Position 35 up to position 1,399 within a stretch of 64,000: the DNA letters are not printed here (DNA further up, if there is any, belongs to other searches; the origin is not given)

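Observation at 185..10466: Two different nonulosonic-acid synthases in one locus: a neuA-neuB-neuC set plus pseC-pseG-pseH-pseI, without pseB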

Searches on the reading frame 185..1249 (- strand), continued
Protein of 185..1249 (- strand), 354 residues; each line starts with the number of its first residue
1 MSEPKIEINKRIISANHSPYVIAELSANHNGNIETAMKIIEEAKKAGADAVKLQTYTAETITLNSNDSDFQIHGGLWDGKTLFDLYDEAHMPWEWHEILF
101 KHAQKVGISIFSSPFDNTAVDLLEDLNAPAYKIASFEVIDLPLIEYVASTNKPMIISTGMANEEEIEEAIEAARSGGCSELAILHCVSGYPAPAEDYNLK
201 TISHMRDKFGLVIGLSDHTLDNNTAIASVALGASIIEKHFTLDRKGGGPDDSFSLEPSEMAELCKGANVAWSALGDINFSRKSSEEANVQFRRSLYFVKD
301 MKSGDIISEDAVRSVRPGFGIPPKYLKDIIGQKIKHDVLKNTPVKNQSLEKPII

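Call 21: find_encoding_contigs(protein=P0001, flank=10000, max_places=3)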
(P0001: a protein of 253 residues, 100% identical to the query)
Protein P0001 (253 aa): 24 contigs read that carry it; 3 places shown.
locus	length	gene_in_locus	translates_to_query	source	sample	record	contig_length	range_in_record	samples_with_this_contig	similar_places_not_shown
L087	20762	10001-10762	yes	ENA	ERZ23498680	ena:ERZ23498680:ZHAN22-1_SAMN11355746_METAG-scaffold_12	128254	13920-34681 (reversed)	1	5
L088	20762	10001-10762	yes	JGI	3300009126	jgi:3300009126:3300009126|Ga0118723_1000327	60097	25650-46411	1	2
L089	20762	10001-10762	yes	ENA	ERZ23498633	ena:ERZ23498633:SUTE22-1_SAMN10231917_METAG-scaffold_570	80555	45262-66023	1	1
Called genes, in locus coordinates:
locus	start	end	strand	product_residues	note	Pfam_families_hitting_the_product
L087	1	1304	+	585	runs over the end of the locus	PF27859:LIC12162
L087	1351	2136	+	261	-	PF05050:Methyltransf_21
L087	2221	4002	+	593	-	PF27859:LIC12162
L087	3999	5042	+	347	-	PF01408:GFO_IDH_MocA, PF22725:GFO_IDH_MocA_C3, PF02894:GFO_IDH_MocA_C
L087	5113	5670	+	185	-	PF13580:SIS_2, PF01380:SIS (faint)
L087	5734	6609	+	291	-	PF05050:Methyltransf_21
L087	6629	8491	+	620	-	-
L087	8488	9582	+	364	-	PF01370:Epimerase, PF02719:Polysacc_synt_2, PF04321:RmlD_sub_bind, PF01073:3Beta_HSD (weak), PF16363:GDP_Man_Dehyd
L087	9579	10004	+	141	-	-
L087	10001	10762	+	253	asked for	PF00483:NTP_transferase, PF12804:NTP_transf_3 (weak)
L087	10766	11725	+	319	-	PF01073:3Beta_HSD, PF01370:Epimerase, PF02719:Polysacc_synt_2, PF03435:Sacchrp_dh_NADP (faint), PF04321:RmlD_sub_bind, PF13460:NAD_binding_10, PF16363:GDP_Man_Dehyd, PF07993:NAD_binding_4 (weak)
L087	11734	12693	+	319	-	PF00535:Glycos_transf_2, PF10111:Glyco_tranf_2_2, PF13641:Glyco_tranf_2_3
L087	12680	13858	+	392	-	PF04932:Wzy_C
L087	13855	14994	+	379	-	PF00534:Glycos_transf_1, PF13692:Glyco_trans_1_4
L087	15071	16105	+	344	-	PF01073:3Beta_HSD, PF01370:Epimerase, PF02719:Polysacc_synt_2, PF04321:RmlD_sub_bind (weak), PF05368:NmrA (weak), PF16363:GDP_Man_Dehyd, PF13460:NAD_binding_10, PF08485:Polysacc_syn_2C, +1 more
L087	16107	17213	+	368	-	PF01370:Epimerase, PF04321:RmlD_sub_bind (faint), PF07993:NAD_binding_4 (faint), PF16363:GDP_Man_Dehyd (faint), PF14667:Polysacc_synt_C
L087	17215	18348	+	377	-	PF02350:Epimerase_2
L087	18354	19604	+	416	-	PF13439:Glyco_transf_4 (weak), PF00534:Glycos_transf_1, PF13692:Glyco_trans_1_4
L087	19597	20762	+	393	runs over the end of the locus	PF01210:NAD_Gly3P_dh_N (weak), PF02737:3HCDH_N (faint), PF03721:UDPG_MGDP_dh_N, PF00984:UDPG_MGDP_dh, PF03720:UDPG_MGDP_dh_C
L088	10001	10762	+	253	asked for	PF00483:NTP_transferase, PF12804:NTP_transf_3 (weak)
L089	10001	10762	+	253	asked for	PF00483:NTP_transferase, PF12804:NTP_transf_3 (weak)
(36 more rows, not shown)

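Call 24: search_solved_structures(query=L087:15071-16105:+, max_evalue=1e-20)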
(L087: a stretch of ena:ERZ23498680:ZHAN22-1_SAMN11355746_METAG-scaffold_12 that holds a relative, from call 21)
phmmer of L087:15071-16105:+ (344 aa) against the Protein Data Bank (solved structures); distinct sequences matched with E-value up to 1e-20: 12.
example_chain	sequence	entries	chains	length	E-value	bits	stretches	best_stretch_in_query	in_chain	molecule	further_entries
4j2o_A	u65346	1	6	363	2.8e-166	555.4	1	3-342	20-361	UDP-N-acetylglucosamine 4,6-dehydratase/5-epimerase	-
3vvb_A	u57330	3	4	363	8.2e-143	478.3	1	4-334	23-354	CapE | Capsular polysaccharide synthesis enzyme Cap8E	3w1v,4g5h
3vvc_A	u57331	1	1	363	3e-142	476.5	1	4-334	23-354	Capsular polysaccharide synthesis enzyme Cap8E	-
2gn4_A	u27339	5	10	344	6.8e-67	228.9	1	4-315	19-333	UDP-GlcNAc C6 dehydratase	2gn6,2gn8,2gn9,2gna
6bwc_A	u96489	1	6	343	9.2e-65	222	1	3-321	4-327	Polysaccharide biosynthesis protein CapD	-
4tqg_A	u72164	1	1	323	2.8e-51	177.7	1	6-285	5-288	Putative dTDP-d-glucose 4 6-dehydratase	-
5bju_A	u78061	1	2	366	5.6e-38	134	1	4-269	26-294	WlaL protein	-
5bjw_A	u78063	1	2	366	2e-37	132.1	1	4-269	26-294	WlaL protein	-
5bjx_A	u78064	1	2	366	2.8e-37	131.7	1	4-269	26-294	WlaL protein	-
5bjy_A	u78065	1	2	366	3.8e-37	131.2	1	4-269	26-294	WlaL protein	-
5bjv_A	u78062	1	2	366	1.9e-36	128.9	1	4-269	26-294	WlaL protein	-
3pvz_A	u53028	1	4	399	2.1e-21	79.5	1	8-229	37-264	UDP-N-acetylglucosamine 4,6-dehydratase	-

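Call 65: find_homologous_proteins(query=L087:18354-19604:+, max_evalue=1e-150)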
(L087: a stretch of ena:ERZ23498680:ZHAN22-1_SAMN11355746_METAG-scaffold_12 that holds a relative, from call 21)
Query L087:18354-19604:+ (416 aa): 783 proteins with E <= 1e-150 among 8000 candidates; the best 120 are listed.
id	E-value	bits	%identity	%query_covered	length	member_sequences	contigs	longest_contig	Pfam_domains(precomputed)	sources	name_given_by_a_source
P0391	3.7e-277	937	99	100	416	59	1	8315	PF00534.27,PF13439.13,PF13692.13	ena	-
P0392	2.6e-209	713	73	99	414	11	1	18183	PF00534.27,PF13439.13,PF13692.13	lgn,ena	-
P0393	4.6e-204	696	72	98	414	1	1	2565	PF00534.27,PF13579.13,PF13439.13,PF13692.13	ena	-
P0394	7.6e-204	695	72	98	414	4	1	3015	PF00534.27,PF13579.13,PF13439.13,PF13692.13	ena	-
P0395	1.6e-203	694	71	98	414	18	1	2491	PF00534.27,PF13579.13,PF13439.13,PF13692.13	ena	-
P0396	4.5e-203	693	72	99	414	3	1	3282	PF00534.27,PF13579.13,PF13439.13,PF13692.13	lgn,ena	-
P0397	2.3e-202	690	71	99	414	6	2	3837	PF00534.27,PF13579.13,PF13439.13,PF13692.13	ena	-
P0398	1.0e-201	688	70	98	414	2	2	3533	PF00534.27,PF13579.13,PF13439.13,PF13692.13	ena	-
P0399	5.1e-200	683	72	98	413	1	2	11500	PF00534.27,PF13579.13,PF13439.13,PF13692.13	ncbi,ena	-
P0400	7.1e-200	682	72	98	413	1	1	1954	PF00534.27,PF13579.13,PF13439.13,PF13692.13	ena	-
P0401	1.2e-199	681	72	98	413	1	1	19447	PF00534.27,PF13579.13,PF13439.13,PF13692.13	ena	-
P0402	1.3e-199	681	71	98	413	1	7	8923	PF00534.27,PF13579.13,PF13439.13,PF13692.13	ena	-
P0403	1.4e-199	681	72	98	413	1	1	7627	PF00534.27,PF13579.13,PF13439.13,PF13692.13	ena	-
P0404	2.7e-199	680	71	98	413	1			PF00534.27,PF13579.13,PF13439.13,PF13692.13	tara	tara:strand:+ start:1664 stop:2905 length:1242 start_codon:yes stop_codon:yes gene_type:complete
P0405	2.9e-199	680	71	98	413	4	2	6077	PF00534.27,PF13579.13,PF13439.13,PF13692.13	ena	-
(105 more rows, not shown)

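Call 66: find_encoding_contigs(protein=P0391, flank=10000, max_places=3)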
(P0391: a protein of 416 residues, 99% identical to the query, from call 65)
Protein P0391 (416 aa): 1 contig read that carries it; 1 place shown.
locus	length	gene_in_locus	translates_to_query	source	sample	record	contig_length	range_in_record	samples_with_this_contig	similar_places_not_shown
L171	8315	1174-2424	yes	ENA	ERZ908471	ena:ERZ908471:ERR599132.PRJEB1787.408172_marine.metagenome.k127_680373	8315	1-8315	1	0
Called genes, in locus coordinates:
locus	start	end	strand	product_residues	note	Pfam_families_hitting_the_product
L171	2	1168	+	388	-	?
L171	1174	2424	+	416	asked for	PF13439:Glyco_transf_4 (weak), PF00534:Glycos_transf_1, PF13692:Glyco_trans_1_4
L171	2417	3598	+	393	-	PF01210:NAD_Gly3P_dh_N (weak), PF02737:3HCDH_N (faint), PF03721:UDPG_MGDP_dh_N, PF00984:UDPG_MGDP_dh, PF03720:UDPG_MGDP_dh_C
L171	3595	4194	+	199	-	PF01243:PNPOx_N, PF10590:PNP_phzG_C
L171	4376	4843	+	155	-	PF05198:IF3_N, PF00707:IF3_C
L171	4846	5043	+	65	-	PF01632:Ribosomal_L35p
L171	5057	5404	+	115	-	PF00453:Ribosomal_L20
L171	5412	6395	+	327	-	PF02912:Phe_tRNA-synt_N, PF01409:tRNA-synt_2d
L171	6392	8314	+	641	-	?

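Call 71: search_solved_structures(query=window:185-1249:-, max_evalue=1e-20)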
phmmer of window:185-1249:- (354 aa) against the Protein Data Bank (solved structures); distinct sequences matched with E-value up to 1e-20: 8.
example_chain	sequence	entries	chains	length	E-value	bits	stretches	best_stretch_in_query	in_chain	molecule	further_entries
8h2c_A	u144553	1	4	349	2.5e-88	299.7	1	17-339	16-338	Pseudaminic acid synthase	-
1xuu_A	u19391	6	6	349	2.4e-52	181.4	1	6-345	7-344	polysialic acid capsule biosynthesis protein SiaC | N-acetylneuraminate synthase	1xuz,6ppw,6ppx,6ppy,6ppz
4ipj_A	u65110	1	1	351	6.3e-52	180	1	6-345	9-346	Polysialic acid capsule biosynthesis protein SiaC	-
4ipi_A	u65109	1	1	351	1.5e-51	178.7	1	6-343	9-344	Polysialic acid capsule biosynthesis protein SiaC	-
2wqp_A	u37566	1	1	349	5.7e-51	176.8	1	6-345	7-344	POLYSIALIC ACID CAPSULE BIOSYNTHESIS PROTEIN SIAC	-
1vli_A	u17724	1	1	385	3.8e-49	170.8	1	10-318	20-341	Spore coat polysaccharide biosynthesis protein spsE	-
6ncs_A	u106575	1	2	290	1.3e-38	136.2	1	9-295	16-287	N-acetylneuraminic acid (Sialic acid) synthetase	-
3g8r_A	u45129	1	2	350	1.5e-25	93.2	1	18-315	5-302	Probable spore coat polysaccharide biosynthesis protein E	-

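Call 86: search_protein_families(library=ncbifam, proteins=[L001:11071-12369:+, L001:12366-13340:+, L001:13346-14158:+, L001:14186-15943:+, L001:15990-16775:+, L001:16860-18641:+, L001:18638-19681:+, L001:19752-20309:+, L087:9579-10004:+, L087:10766-11725:+], max_evalue=0.000001)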
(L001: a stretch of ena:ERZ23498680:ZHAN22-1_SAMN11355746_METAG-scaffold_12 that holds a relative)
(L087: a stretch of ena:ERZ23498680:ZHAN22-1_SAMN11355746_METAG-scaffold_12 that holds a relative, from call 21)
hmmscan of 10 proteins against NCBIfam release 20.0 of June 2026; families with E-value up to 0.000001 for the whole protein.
L001:11071-12369:+ (432 aa): 0 families

L001:12366-13340:+ (324 aa): 0 families

L001:13346-14158:+ (270 aa): 4 families
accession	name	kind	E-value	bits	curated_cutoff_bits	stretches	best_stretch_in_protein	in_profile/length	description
NF033082.0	AAC_3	equivalog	4.1e-15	55.8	270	1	75-187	81-194/262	aminoglycoside 3-N-acetyltransferase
NF033081.0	AAC_3_IV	equivalog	1e-07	31.6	420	1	51-186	40-170/252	AAC(3)-IV family aminoglycoside N-acetyltransferase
NF033080.0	AAC_3_II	subfamily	2.6e-07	30.4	480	1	78-189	85-198/268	AAC(3)-II family aminoglycoside N-acetyltransferase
NF033612.0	AAC_3_VIa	exception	5.4e-07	29.1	675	1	75-167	100-194/298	aminoglycoside N-acetyltransferase AAC(3)-VIa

L001:14186-15943:+ (585 aa): 1 family
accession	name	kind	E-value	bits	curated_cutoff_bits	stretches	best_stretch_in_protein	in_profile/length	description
TIGR04331.1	o_ant_LIC12162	subfamily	1.2e-117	394.1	225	1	8-579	1-585/585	LIC12162 family transferase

L001:15990-16775:+ (261 aa): 1 family
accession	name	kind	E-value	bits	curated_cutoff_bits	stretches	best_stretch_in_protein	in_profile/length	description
TIGR01444.1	fkbM_fam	subfamily_domain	9.8e-21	74.7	37.7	1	38-204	1-141/143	FkbM family methyltransferase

L001:16860-18641:+ (593 aa): 1 family
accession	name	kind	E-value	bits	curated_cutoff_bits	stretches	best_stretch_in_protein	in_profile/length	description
TIGR04331.1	o_ant_LIC12162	subfamily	1.7e-122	410.1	225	1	6-582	1-585/585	LIC12162 family transferase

L001:18638-19681:+ (347 aa): 6 families
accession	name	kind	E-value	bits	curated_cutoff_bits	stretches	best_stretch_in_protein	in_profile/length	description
NF052479.1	LevoglcsnDh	equivalog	3.9e-27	94.9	650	1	56-200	67-212/386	levoglucosan dehydrogenase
TIGR04380.1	myo_inos_iolG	equivalog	1.4e-26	93.2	355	1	3-328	1-319/330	inositol 2-dehydrogenase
NF040723.1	UDP-GlcNAcDh_Arch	equivalog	9.3e-22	77.9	450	1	4-228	1-214/302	UDP-N-acetylglucosamine 3-dehydrogenase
NF041392.1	XylDh_Gfo6_Halo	equivalog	6.4e-12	44.9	350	1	57-269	78-288/350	D-xylose 1-dehydrogenase Gfo6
NF052679.1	InsChiInosDhIolG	equivalog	2e-09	36.9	540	1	3-224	2-222/343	bifunctional inositol 2-dehydrogenase/D-chiro-inositol 1-dehydrogenase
NF058563.1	BT_2159_fam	equivalog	4.9e-07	29.1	650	1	4-210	1-203/350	disaccharide 3-dehydrogenase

L001:19752-20309:+ (185 aa): 5 families
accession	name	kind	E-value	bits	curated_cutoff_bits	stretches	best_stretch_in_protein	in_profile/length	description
TIGR00441.1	gmhA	equivalog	8.9e-23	81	209.45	1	37-174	9-151/154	D-sedoheptulose 7-phosphate isomerase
NF001628.0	PRK00414.1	equivalog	3.6e-19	69.2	265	1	34-173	39-183/192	D-sedoheptulose 7-phosphate isomerase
NF010546.0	PRK13936.1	equivalog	2.4e-17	63.3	276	1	30-175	34-187/197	phosphoheptose isomerase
NF010547.0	PRK13938.1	equivalog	2.7e-12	46.8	320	1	41-173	47-184/196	D-sedoheptulose 7-phosphate isomerase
NF008138.0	PRK10886.1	equivalog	8.6e-10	38.6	352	1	38-175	40-185/196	DnaA initiator-associating protein DiaA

L087:9579-10004:+ (141 aa): 0 families

L087:10766-11725:+ (319 aa): 15 families
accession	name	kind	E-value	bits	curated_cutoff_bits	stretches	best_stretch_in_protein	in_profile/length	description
TIGR01179.1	galE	equivalog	1e-22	80.4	262.3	1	2-263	1-282/332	UDP-glucose 4-epimerase GalE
TIGR01181.1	dTDP_gluc_dehyt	equivalog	2.6e-22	79.3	365.1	1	2-258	1-263/321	dTDP-glucose 4,6-dehydratase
TIGR01214.1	rmlD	equivalog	4.3e-16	58.8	224.05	1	2-172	1-155/285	dTDP-4-dehydrorhamnose reductase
TIGR04180.1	EDH_00030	hypoth_equivalog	8.7e-16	57.8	475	1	3-290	1-290/297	NAD-dependent 4,6-dehydratase LegB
TIGR02197.1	heptose_epim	equivalog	9.3e-14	51.3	274.6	1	3-296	1-297/316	ADP-glyceromanno-heptose 6-epimerase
TIGR03466.1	HpnA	hypoth_equivalog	7.2e-12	44.8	367.65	1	1-169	1-172/327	hopanoid-associated sugar epimerase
NF042422.1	oxyalk_red_OleD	equivalog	2.4e-11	43.6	580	1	1-141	1-143/329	2-alkyl-3-oxoalkanoate reductase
NF043036.1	ErythonDh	equivalog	1.8e-10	40.5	325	1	1-164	1-176/321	D-erythronate dehydrogenase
NF007956.0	PRK10675.1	subfamily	4.9e-10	39.1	394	1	1-158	1-170/338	UDP-glucose 4-epimerase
TIGR01777.1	yfcH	hypoth_equivalog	5.7e-10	39.2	207.35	1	3-139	1-137/292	TIGR01777 family oxidoreductase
NF007490.0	PRK10084.1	subfamily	1.8e-08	33.8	649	0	124-308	154-333/361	dTDP-glucose 4,6-dehydratase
TIGR01746.1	Thioester-redct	subfamily_domain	1.9e-08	33.9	213.35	0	56-169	81-197/371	thioester reductase domain-containing protein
NF007582.0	PRK10217.1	equivalog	3.5e-08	32.9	698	1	2-222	3-240/355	dTDP-glucose 4,6-dehydratase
NF041015.1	UDPsulfquin_syn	equivalog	4.5e-07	29.2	575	0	153-267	204-320/384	UDP-sulfoquinovose synthase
NF042423.1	oxyalk_red_Shew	equivalog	6.3e-07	28.8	580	1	2-142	10-142/331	2-alkyl-3-oxoalkanoate reductase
